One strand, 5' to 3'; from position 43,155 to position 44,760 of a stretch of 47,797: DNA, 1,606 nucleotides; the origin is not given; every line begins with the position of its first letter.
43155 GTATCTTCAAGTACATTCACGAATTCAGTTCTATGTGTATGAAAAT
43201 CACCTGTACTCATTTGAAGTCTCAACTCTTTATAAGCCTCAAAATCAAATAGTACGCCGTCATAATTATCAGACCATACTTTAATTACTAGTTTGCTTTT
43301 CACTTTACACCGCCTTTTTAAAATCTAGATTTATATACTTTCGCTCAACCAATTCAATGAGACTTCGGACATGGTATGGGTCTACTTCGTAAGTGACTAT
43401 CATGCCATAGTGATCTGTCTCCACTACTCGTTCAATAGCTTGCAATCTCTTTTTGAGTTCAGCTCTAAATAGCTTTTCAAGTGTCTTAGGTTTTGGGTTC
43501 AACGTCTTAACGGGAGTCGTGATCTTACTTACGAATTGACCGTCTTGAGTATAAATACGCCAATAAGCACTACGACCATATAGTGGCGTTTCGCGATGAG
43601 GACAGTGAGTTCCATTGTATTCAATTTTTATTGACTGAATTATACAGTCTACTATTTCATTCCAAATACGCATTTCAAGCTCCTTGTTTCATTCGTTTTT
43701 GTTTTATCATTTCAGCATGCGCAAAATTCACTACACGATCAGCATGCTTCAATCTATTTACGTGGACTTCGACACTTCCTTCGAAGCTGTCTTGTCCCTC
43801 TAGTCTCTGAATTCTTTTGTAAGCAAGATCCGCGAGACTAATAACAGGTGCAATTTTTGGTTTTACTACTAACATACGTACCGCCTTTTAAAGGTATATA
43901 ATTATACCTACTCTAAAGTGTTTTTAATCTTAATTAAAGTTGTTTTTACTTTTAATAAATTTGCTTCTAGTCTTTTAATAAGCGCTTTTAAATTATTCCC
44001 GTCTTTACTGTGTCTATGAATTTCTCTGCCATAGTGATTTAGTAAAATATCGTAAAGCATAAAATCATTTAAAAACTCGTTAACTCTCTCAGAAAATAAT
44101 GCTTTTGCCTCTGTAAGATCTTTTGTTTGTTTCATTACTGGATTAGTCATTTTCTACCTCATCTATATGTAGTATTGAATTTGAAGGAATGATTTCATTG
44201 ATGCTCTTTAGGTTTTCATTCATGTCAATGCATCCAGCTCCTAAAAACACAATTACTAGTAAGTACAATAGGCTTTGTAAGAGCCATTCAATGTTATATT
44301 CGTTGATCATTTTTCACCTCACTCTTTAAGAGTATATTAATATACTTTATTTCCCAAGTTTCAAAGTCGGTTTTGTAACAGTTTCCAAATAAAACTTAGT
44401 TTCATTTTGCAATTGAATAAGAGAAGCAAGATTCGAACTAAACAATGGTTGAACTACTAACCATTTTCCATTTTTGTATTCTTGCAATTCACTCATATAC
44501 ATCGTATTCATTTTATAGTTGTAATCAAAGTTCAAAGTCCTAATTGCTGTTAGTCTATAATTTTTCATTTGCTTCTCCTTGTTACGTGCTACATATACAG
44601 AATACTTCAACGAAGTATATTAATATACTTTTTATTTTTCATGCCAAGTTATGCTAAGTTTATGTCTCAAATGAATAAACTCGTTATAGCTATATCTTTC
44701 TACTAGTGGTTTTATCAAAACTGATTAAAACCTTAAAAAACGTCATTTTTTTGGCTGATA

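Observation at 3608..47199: Genome-wide palindrome family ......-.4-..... at gene boundaries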

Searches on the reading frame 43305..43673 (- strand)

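Call 60: search_protein_families(library=pfam, max_evalue=1, proteins=[window:43305-43673:-])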
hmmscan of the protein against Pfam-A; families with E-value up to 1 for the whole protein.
window:43305-43673:- (122 aa): 2 families
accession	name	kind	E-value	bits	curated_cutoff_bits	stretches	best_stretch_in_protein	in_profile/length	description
PF25234.1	Periphilin_C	-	0.042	14.6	27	1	53-85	39-72/84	Periphilin C-terminal domain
PF20268.4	SBDS_C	-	0.094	13.1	27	1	74-111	17-58/71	SBDS protein, C-terminal domain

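Call 81: search_protein_families(library=ncbifam, max_evalue=1, proteins=[window:43305-43673:-])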
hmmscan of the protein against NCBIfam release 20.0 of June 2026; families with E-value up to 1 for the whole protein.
window:43305-43673:- (122 aa): 0 families

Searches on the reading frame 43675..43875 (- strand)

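Call 60: search_protein_families(library=pfam, max_evalue=1, proteins=[window:43675-43875:-])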
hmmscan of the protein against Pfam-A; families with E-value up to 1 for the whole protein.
window:43675-43875:- (66 aa): 1 family
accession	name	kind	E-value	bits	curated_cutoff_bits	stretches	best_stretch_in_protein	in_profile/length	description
PF06601.17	Orthopox_F6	-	0.079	13.6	27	1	3-41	7-45/72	Orthopoxvirus F6 protein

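Call 81: search_protein_families(library=ncbifam, max_evalue=1, proteins=[window:43675-43875:-])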
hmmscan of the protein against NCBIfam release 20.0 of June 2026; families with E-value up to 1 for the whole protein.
window:43675-43875:- (66 aa): 1 family
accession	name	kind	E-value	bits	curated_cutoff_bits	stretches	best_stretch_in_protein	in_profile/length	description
NF004872.0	PRK06231.1-2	equivalog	0.04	13.9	304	1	15-62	109-156/198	F0F1 ATP synthase subunit B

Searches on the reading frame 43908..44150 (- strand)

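Call 60: search_protein_families(library=pfam, max_evalue=1, proteins=[window:43908-44150:-])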
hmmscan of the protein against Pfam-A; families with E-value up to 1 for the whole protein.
window:43908-44150:- (80 aa): 1 family
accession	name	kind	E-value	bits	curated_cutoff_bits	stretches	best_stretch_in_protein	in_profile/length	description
PF16088.10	BORCS7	-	0.064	13.9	27.3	1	10-77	11-74/103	BLOC-1-related complex sub-unit 7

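Call 81: search_protein_families(library=ncbifam, max_evalue=1, proteins=[window:43908-44150:-])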
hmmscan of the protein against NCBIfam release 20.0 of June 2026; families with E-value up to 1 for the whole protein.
window:43908-44150:- (80 aa): 0 families

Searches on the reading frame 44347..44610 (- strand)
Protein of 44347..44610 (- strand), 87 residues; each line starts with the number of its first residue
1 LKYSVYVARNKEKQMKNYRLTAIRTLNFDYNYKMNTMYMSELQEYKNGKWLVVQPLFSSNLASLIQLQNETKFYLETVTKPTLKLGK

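Call 60: search_protein_families(library=pfam, max_evalue=1, proteins=[window:44347-44610:-])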
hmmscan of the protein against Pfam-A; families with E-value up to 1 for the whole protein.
window:44347-44610:- (87 aa): 0 families

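Call 81: search_protein_families(library=ncbifam, max_evalue=1, proteins=[window:44347-44571:-])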
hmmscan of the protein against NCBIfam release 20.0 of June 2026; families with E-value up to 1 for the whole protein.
window:44347-44571:- (74 aa): 0 families

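Call 87: predict_structure(protein=window:44347-44571:-)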
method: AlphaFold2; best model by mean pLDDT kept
length: 74 residues; sequences in the alignment: 1
mean_pLDDT: 63.1   pTM: 0.30
mean pLDDT of the five models: 63.1, 56.0, 51.8, 44.6, 40.9
residues with pLDDT >= 90: 0; 70-90: 22; 50-70: 45; < 50: 7
segments of 3 or more residues with pLDDT < 50: 69-74
pLDDT, mean of each block of 10 residues (from residue 1): 59 71 64 60 59 76 59 45
secondary structure, 60 per line:
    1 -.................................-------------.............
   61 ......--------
elements in order: H2-34 H48-66
